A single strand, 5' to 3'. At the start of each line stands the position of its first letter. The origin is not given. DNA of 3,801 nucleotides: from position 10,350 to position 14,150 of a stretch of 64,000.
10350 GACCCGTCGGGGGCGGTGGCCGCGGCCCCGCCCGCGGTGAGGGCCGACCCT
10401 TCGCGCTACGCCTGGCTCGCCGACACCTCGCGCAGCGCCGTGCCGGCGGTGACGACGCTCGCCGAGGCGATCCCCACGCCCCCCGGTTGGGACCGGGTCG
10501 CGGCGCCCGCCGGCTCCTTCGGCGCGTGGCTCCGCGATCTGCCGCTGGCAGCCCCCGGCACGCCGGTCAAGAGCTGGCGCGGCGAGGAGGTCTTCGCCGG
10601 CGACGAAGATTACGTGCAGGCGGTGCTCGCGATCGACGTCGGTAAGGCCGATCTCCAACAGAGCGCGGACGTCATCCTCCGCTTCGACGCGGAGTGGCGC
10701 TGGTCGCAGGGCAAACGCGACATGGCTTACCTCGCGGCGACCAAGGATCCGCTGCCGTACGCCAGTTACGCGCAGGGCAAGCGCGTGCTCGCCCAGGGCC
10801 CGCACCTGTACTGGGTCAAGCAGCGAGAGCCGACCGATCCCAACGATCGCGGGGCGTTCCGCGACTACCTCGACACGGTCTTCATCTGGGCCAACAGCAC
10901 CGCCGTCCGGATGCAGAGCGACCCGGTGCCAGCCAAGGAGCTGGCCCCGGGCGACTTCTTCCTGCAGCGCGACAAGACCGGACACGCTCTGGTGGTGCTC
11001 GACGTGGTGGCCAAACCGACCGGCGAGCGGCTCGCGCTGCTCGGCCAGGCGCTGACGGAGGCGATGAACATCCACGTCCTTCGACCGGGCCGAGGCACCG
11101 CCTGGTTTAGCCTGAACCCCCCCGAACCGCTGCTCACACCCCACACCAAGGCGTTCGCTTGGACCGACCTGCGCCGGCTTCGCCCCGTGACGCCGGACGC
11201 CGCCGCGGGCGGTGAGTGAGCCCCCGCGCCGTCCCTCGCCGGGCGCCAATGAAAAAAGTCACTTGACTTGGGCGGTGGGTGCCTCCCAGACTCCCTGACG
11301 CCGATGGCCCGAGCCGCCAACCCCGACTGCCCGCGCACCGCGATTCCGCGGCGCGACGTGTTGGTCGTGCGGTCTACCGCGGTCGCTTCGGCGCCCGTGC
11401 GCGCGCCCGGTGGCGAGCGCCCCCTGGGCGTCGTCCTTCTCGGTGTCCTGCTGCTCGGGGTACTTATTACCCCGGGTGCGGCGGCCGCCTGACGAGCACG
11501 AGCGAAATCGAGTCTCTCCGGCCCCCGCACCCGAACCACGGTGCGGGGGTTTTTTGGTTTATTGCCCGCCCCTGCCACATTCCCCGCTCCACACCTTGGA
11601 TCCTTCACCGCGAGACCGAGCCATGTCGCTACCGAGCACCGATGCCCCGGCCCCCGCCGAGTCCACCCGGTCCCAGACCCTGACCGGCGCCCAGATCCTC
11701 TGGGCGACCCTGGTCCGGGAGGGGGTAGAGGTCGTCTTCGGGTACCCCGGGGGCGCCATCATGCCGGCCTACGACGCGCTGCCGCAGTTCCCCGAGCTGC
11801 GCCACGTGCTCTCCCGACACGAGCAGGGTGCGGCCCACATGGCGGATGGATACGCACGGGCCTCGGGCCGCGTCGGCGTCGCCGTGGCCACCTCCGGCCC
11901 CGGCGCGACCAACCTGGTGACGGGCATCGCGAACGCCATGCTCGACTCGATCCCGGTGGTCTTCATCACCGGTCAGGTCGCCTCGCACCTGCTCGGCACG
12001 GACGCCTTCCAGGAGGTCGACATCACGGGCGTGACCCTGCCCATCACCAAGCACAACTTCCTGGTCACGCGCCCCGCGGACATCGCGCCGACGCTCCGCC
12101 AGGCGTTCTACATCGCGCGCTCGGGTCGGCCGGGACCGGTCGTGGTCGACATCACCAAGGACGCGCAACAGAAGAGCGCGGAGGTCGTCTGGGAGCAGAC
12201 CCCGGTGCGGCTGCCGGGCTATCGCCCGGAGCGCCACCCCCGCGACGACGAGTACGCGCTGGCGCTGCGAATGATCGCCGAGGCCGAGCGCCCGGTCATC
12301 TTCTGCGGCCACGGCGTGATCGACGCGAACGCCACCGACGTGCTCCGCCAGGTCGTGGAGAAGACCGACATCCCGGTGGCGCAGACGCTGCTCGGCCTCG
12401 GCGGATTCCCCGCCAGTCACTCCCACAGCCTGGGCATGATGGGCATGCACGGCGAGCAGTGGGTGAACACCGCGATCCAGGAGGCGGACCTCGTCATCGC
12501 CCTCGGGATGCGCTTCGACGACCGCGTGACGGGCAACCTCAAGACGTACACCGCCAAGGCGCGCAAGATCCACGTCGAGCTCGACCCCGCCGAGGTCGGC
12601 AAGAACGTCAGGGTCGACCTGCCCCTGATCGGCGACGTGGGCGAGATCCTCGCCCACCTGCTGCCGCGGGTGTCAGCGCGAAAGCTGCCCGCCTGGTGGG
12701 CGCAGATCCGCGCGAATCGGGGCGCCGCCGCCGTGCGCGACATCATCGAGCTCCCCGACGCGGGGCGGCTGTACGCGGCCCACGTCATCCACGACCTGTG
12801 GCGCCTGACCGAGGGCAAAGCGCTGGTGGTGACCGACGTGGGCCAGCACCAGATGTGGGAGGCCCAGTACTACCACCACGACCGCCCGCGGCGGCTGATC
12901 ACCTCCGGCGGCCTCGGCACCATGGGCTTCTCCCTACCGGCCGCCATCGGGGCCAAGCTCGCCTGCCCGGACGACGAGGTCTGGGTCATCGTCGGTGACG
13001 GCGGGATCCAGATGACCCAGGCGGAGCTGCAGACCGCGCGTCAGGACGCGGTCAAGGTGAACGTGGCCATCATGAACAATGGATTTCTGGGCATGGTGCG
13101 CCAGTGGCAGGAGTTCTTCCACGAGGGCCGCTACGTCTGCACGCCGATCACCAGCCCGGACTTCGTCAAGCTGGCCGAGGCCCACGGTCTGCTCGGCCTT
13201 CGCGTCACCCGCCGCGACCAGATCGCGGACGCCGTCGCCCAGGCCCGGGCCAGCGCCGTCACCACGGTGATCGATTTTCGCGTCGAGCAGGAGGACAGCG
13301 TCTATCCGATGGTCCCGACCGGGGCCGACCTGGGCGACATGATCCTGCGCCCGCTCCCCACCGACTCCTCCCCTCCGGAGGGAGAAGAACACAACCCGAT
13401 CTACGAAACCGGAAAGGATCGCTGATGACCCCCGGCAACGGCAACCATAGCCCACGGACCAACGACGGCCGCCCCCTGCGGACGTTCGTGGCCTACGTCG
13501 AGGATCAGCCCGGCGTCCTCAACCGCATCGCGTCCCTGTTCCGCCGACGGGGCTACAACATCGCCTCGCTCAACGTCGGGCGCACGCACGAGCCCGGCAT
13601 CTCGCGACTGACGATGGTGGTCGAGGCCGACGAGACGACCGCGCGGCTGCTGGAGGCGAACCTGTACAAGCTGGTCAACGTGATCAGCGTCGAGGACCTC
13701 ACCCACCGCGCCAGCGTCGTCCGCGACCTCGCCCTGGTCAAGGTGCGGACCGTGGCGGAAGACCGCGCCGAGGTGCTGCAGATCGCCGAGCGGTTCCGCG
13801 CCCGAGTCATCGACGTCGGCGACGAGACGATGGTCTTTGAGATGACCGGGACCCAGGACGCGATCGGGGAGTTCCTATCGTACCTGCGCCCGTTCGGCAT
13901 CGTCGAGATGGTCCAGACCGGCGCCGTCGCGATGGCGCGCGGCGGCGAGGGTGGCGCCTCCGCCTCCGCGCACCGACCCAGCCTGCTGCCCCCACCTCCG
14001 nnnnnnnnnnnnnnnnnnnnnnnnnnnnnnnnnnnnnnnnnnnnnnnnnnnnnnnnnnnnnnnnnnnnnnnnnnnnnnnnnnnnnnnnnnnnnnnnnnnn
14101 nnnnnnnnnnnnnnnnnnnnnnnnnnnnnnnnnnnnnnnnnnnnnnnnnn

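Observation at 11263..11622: Leader-peptide transcription attenuator (Leu/Val/Ile codon run + antiterminator/terminator switch) upstream of ilvBN-leuA-cimA-leuB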

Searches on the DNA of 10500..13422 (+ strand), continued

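Call 41: search_with_rna_model(model_id=R1, sources=[L081, L082, L083, L084, L085, L086, L087, L088, L089, L090, L091, L092, L093, L094, L095, L096, L097, L098, L099, L100, L101, L102, L103, L104, L105, L106, L107, L108, L109, L110, L111, L112, L113, L114, L115, L116, L117, L118, L119, L120, L121, L122, L123, L124, L125, L126, L127, L128, L129, L130, L131, L132, L133, L134, L135, L136, L137, L138, L139, L140, L141, L142, L143, L144, L145, L146, L147, L148, L149, L150, L151, L152, L153, L154, L155, L156, L157, L158, L159, L160], max_evalue=0.001, make_alignment=true)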
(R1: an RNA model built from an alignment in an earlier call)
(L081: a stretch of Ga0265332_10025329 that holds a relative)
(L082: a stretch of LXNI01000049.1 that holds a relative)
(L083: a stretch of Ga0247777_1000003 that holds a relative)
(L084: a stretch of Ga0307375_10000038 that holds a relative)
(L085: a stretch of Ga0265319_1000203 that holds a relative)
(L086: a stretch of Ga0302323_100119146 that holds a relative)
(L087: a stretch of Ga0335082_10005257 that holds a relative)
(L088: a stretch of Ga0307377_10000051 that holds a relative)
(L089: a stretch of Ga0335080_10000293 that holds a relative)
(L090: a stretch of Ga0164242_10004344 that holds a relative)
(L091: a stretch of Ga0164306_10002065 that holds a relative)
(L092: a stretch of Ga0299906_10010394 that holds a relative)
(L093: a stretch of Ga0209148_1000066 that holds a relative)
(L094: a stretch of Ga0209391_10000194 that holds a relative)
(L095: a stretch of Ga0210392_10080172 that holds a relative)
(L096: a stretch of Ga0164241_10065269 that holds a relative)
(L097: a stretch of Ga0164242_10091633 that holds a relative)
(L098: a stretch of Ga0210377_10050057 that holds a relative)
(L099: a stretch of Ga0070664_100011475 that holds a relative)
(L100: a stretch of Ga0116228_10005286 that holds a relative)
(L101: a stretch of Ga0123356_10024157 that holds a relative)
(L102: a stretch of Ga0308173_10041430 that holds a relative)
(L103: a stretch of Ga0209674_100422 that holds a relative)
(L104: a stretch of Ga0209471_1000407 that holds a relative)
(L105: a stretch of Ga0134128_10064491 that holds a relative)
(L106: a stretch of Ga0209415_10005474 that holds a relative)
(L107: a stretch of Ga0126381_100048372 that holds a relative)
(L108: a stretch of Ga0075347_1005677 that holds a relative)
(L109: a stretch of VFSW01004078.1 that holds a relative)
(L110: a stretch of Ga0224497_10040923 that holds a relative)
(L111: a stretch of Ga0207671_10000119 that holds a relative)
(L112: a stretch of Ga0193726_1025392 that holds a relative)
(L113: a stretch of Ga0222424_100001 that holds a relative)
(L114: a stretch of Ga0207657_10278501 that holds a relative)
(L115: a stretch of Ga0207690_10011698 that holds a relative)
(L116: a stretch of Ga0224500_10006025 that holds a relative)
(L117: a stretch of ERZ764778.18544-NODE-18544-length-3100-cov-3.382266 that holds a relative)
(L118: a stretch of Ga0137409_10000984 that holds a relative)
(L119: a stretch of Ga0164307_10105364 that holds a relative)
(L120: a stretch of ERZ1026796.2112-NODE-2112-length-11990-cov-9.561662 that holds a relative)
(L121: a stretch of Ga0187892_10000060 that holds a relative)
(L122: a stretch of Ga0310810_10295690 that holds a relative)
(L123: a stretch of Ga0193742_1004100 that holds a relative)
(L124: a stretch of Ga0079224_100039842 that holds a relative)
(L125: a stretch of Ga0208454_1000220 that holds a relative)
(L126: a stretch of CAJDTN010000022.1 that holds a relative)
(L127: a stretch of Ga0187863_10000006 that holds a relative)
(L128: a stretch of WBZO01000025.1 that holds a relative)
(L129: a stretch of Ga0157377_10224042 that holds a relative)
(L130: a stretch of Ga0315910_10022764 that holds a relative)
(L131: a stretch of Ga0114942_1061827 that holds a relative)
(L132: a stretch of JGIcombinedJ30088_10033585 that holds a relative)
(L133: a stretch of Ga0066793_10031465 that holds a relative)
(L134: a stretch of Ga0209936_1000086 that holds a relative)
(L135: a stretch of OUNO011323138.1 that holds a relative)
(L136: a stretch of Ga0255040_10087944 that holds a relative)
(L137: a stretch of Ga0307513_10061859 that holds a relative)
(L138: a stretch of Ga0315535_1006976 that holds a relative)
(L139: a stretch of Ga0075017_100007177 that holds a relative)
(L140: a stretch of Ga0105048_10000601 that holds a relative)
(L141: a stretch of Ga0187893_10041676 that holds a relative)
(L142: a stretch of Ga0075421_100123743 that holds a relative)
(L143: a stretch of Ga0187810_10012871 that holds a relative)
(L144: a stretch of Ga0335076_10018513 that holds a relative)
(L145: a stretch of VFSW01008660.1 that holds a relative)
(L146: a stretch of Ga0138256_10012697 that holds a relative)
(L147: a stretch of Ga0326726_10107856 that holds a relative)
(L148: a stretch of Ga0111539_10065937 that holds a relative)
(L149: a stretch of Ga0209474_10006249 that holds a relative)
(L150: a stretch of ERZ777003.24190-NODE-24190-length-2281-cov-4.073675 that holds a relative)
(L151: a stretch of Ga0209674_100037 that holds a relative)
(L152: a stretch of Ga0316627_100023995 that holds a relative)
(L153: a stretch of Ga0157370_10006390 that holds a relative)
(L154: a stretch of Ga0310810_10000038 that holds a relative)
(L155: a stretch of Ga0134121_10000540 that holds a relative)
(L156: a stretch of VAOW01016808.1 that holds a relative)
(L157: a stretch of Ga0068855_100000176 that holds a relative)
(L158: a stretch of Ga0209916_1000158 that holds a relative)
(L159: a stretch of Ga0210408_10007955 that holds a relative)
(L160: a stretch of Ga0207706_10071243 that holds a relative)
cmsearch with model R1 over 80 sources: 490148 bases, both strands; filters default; matches with E-value up to 0.001: 59.
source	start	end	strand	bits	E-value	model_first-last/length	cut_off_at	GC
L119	181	291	-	87.6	1.3e-21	1-111/111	no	0.65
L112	554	661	-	83.4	1.9e-20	1-111/111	no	0.62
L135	1075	1182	-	82.1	4.5e-20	1-111/111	no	0.62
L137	1699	1806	+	81.1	8.8e-20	1-111/111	no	0.63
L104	11277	11387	+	78.1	6.1e-19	1-111/111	no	0.64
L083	401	511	-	74.1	7.9e-18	1-111/111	no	0.59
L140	5384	5487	-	69.6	1.4e-16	1-111/111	no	0.61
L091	8428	8539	-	65.5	2.1e-15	1-111/111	no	0.59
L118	5118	5229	-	57.6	3.3e-13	1-111/111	no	0.62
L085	4286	4395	-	57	5e-13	1-111/111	no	0.67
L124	5178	5286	-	56.9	5.4e-13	1-111/111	no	0.7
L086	193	303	-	54.8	2e-12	1-111/111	no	0.58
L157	3095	3201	-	54.5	2.5e-12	1-111/111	no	0.58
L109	10105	10214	-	54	3.4e-12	1-111/111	no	0.65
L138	3419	3535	-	52.5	9.3e-12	1-111/111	no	0.62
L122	1018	1135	-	51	2.4e-11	1-111/111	no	0.65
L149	609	721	+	49.2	7.9e-11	1-111/111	no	0.64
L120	6522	6628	-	47.5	2.3e-10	1-111/111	no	0.66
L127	2045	2154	-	44.4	1.7e-09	1-111/111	no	0.66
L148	3880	3991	-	43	4.2e-09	1-111/111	no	0.65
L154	444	565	-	39.3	4.5e-08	1-111/111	no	0.61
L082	5633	5739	-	38.3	8.9e-08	1-111/111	no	0.6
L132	1848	1954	+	37.6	1.4e-07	1-111/111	no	0.61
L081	1182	1288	+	34.9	7.8e-07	1-111/111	no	0.67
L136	49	155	+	34.2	1.2e-06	1-111/111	no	0.57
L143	678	788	-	33.7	1.7e-06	1-111/111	no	0.62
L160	1900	2020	+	32.4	3.9e-06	1-111/111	no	0.58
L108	1207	1327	+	32.3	4.2e-06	1-111/111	no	0.53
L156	2869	2990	-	32.3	4.3e-06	1-111/111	no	0.53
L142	2676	2775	+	31.7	6.3e-06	1-111/111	no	0.62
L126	643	768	+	30.9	1.1e-05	1-111/111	no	0.52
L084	3961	4081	+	30.8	1.1e-05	1-111/111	no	0.55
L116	1601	1722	+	30.7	1.1e-05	1-111/111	no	0.69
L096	540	658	+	30.6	1.3e-05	1-111/111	no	0.61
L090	238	368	-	30.1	1.7e-05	1-111/111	no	0.56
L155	8616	8730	-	30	1.8e-05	1-111/111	no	0.59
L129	589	709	+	28.9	3.7e-05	1-111/111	no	0.52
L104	11339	11441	-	28.4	5.3e-05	1-111/111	no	0.65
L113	3398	3521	+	28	6.6e-05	1-111/111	no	0.56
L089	647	778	-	28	6.9e-05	1-111/111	no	0.67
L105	435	564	+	27.9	7e-05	1-111/111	no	0.56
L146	8106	8233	-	27.9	7.3e-05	1-111/111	no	0.58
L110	464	567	+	27.8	7.5e-05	1-111/111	no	0.56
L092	3812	3932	+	27.7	8.2e-05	1-111/111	no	0.67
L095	1023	1153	-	27.4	9.9e-05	1-111/111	no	0.54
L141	2657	2774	-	27.3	0.00011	1-111/111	no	0.61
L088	5053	5179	-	27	0.00013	1-111/111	no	0.57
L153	644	773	-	26.5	0.00018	1-111/111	no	0.55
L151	8474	8605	-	26.1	0.00023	1-111/111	no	0.55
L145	5980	6100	-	25.6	0.00032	1-111/111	no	0.57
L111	1146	1275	+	25.4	0.00035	1-111/111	no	0.55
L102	646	764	-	25.4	0.00037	1-111/111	no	0.54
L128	527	640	-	25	0.00048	1-111/111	no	0.64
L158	3594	3723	+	24.8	0.00053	1-111/111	no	0.54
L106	11309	11418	+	24.7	0.00058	1-111/111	no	0.65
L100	9171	9299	-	24.5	0.00063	1-111/111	no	0.52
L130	577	710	-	24.4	0.00067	1-111/111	no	0.6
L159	8372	8503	-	24.4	0.00071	1-111/111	no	0.66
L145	5925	6030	+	24.1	0.00085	1-111/111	no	0.63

Alignment A5: 59 matches aligned to the model, 205 columns, each read 5' to 3' on its own strand. Consensus structure (alignment columns), stored with it:
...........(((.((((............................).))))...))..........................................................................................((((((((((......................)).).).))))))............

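Call 50: search_rna_families(sources=[L155, L120, L126, L091, L156, L089, L141, L124, L137, L001, L003, L045, L049, L071, L017], threshold=gathering)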
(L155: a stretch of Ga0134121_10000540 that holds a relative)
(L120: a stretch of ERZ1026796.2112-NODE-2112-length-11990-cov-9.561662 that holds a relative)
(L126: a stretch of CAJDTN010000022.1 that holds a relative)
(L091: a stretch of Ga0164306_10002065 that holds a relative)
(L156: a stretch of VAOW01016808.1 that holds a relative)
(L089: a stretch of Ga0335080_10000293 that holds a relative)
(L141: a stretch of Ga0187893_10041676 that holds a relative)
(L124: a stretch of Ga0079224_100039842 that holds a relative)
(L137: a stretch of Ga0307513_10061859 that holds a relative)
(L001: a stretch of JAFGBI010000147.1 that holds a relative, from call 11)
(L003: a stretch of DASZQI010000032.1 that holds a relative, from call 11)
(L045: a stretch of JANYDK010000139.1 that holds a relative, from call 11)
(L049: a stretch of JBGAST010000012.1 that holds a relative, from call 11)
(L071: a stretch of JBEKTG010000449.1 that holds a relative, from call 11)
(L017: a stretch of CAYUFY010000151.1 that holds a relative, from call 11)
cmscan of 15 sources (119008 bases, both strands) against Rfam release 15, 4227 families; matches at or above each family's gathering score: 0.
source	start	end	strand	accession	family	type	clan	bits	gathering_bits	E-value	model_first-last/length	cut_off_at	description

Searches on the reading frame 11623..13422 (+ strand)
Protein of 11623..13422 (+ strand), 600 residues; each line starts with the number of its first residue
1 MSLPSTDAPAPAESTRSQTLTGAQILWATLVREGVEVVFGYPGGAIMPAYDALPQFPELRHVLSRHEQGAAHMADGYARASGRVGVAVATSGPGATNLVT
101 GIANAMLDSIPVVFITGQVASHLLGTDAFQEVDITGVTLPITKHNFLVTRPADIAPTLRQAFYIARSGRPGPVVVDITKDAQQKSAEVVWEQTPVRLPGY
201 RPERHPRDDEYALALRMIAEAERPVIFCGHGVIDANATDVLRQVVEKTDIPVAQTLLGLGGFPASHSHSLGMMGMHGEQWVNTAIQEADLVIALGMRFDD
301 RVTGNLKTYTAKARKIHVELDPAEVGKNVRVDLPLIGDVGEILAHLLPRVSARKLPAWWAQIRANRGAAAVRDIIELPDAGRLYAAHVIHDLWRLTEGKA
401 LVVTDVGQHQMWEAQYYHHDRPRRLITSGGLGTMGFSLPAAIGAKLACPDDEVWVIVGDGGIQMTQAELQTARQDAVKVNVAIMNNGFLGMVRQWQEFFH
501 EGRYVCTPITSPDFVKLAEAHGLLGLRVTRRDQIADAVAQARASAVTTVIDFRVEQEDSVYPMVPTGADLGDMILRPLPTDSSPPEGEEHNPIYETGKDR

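Call 11: find_related_loci(query=window:11623-13422:+, collection=genome_contigs, flank=4000)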
Query window:11623-13422:+ (600 aa) in genome_contigs; peptide patterns used: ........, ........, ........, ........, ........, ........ (x = any residue, [..] = any of these).
600 stretches matched a pattern (row limit reached: there are more); 600 encode a relative of the query (tblastn E <= 1e-3); the best 80 are kept; 80 distinct loci.
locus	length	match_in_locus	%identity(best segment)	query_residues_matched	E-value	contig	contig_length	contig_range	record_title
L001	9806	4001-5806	83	1-600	0e+0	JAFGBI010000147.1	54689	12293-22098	MAG: Polyangiaceae bacterium isolate Zod_Metabat.1029 k87_4766667, whole genome shotgun sequence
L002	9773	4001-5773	71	3-600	0e+0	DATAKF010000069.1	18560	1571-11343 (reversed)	MAG TPA_asm: Polyangiaceae bacterium isolate SMAG_U6931 k141_27686, whole genome shotgun sequence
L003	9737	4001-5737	71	15-599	0e+0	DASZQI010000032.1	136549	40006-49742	MAG TPA_asm: Polyangiaceae bacterium isolate SMAG_U5993 k141_283476, whole genome shotgun sequence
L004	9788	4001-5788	71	1-599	0e+0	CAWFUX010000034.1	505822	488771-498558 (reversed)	MAG: uncultured delta proteobacterium isolate MFD09286.bin.2.92 genome assembly, contig: contig_40759, whole genome shot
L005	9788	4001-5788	71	4-599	0e+0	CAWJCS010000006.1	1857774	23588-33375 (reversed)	MAG: uncultured delta proteobacterium isolate MFD04944.bin.1.40 genome assembly, contig: contig_33973, whole genome shot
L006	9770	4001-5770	70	7-599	0e+0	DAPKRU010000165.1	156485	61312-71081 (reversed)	MAG TPA_asm: Polyangiaceae bacterium LLY-WYZ-15_(1-7) isolate LLY-WYZ-15_3 k141_565968, whole genome shotgun sequence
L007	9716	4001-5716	70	19-599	0e+0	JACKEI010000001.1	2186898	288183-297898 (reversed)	MAG: Sandaracinaceae bacterium isolate HK-STAS-MYXO-29 HK-STAS-MYXO-29_1, whole genome shotgun sequence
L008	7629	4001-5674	73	21-579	0e+0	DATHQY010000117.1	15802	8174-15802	MAG TPA_asm: Polyangiaceae bacterium isolate SMAG_U12751 k141_3367498, whole genome shotgun sequence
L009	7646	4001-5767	68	6-600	0e+0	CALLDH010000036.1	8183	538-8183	MAG: uncultured bacterium isolate N2_Bin_METABAT__25_sub_1 genome assembly, contig: c_000000390823, whole genome shotgun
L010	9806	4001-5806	68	5-599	0e+0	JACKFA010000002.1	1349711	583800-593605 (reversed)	MAG: Deltaproteobacteria bacterium isolate HK-STAS-MYXO-48 HK-STAS-MYXO-48_2, whole genome shotgun sequence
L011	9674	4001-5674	70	21-579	0e+0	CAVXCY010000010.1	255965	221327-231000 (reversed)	MAG: uncultured delta proteobacterium isolate MFD04428.bin.1.147 genome assembly, contig: contig_25898, whole genome sho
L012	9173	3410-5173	67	18-600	0e+0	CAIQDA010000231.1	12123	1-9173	MAG: uncultured delta proteobacterium isolate Kiruna3_bin-1548 genome assembly, contig: bin-1548:231/511, whole genome s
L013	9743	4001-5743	66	9-599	0e+0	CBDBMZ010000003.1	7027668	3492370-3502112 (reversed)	MAG: Vicinamibacterales bacterium isolate 5852b306-6763-4b4c-a466-03502f5c62f4 genome assembly, contig: contig_3, whole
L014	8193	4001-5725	65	13-599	0e+0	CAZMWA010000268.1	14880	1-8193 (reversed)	MAG TPA_asm: uncultured Vicinamibacteraceae bacterium isolate SRP338948_co1_127 genome assembly, contig: k141_315206, wh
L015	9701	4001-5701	67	21-599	0e+0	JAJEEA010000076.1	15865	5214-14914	MAG: Vicinamibacteria bacterium isolate p16x33bins.71 k141_37918, whole genome shotgun sequence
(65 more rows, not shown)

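Call 15: search_protein_families(library=ncbifam, proteins=[window:11623-13422:+])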
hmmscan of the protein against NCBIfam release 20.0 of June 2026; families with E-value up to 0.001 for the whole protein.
window:11623-13422:+ (600 aa): 54 families (the best 25 are shown)
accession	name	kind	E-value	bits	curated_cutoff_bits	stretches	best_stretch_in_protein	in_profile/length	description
TIGR00118.1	acolac_lg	equivalog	3.9e-215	715.5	538.35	1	20-575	1-555/557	biosynthetic-type acetolactate synthase large subunit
NF005860.0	PRK07789.1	equivalog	1.1e-206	687.9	881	1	11-569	25-593/615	acetolactate synthase large subunit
NF004710.0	PRK06048.1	equivalog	2.2e-202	673.5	976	1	17-574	5-557/561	acetolactate synthase large subunit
NF005824.0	PRK07710.1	equivalog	2.2e-192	640.4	976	1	13-573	10-567/573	acetolactate synthase large subunit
NF005651.0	PRK07418.1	subfamily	7e-192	638.9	942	1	13-574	12-579/617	acetolactate synthase large subunit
NF005228.0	PRK06725.1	equivalog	5.9e-191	635.5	991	1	12-576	8-567/571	acetolactate synthase large subunit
NF004919.0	PRK06276.1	equivalog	2.3e-190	633.8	866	1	21-575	2-558/582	acetolactate synthase large subunit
NF006524.0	PRK08978.1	equivalog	2.6e-186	620.1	738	1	21-574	2-544/548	acetolactate synthase 2 catalytic subunit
NF006581.0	PRK09107.1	equivalog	3.9e-183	610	974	1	13-580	4-579/595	acetolactate synthase 3 large subunit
NF006319.0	PRK08527.1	equivalog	2.2e-182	607.4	905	1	19-576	3-560/565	acetolactate synthase large subunit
NF005409.0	PRK06965.1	equivalog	1.9e-180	601.2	1035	1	10-575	11-582/587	acetolactate synthase 3 catalytic subunit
NF005058.0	PRK06466.1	equivalog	2.3e-178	594.3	951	1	19-575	3-568/574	acetolactate synthase 3 large subunit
NF005584.0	PRK07282.1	equivalog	9.8e-175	582.3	970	1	18-574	8-560/566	acetolactate synthase large subunit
NF006525.0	PRK08979.1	equivalog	3.9e-171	570.3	1084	1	19-575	3-566/572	acetolactate synthase 3 large subunit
NF005936.0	PRK07979.1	equivalog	3.8e-169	563.7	1080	1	19-575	3-568/574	acetolactate synthase 3 large subunit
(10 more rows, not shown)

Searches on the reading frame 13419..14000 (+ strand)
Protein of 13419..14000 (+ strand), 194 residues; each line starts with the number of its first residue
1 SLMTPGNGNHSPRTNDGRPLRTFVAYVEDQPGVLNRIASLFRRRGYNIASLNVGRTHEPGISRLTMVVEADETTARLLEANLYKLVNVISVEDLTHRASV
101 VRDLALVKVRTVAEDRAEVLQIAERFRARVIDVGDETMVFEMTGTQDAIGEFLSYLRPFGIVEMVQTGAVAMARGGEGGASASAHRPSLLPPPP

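Call 15: search_protein_families(library=ncbifam, proteins=[window:13419-14000:+])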
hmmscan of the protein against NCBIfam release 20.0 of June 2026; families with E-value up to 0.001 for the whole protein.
window:13419-14000:+ (194 aa): 8 families
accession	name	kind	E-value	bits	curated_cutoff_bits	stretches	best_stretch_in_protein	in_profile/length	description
NF008864.0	PRK11895.1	equivalog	6.7e-55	185.2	119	1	21-176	4-159/164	acetolactate synthase small subunit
TIGR00119.1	acolac_sm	equivalog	1.4e-47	161.6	56.9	1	23-175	5-157/158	acetolactate synthase small subunit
NF005233.0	PRK06737.1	equivalog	1.2e-12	47.7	102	1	22-94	4-76/76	ACT domain-containing protein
NF010078.0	PRK13562.1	equivalog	3.3e-12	46.2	96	1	22-94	4-79/84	ACT domain-containing protein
NF008362.0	PRK11152.1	equivalog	1.7e-08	34.2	68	1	27-94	10-76/85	acetolactate synthase 2 small subunit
NF006036.0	PRK08178.1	equivalog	3.4e-06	27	128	1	26-103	20-96/102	acetolactate synthase small subunit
TIGR01327.1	PGDH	equivalog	3.4e-06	26.1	454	1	24-92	455-521/525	phosphoglycerate dehydrogenase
NF006352.0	PRK08577.1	equivalog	4.3e-05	23.6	140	1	20-92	56-130/136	hypothetical protein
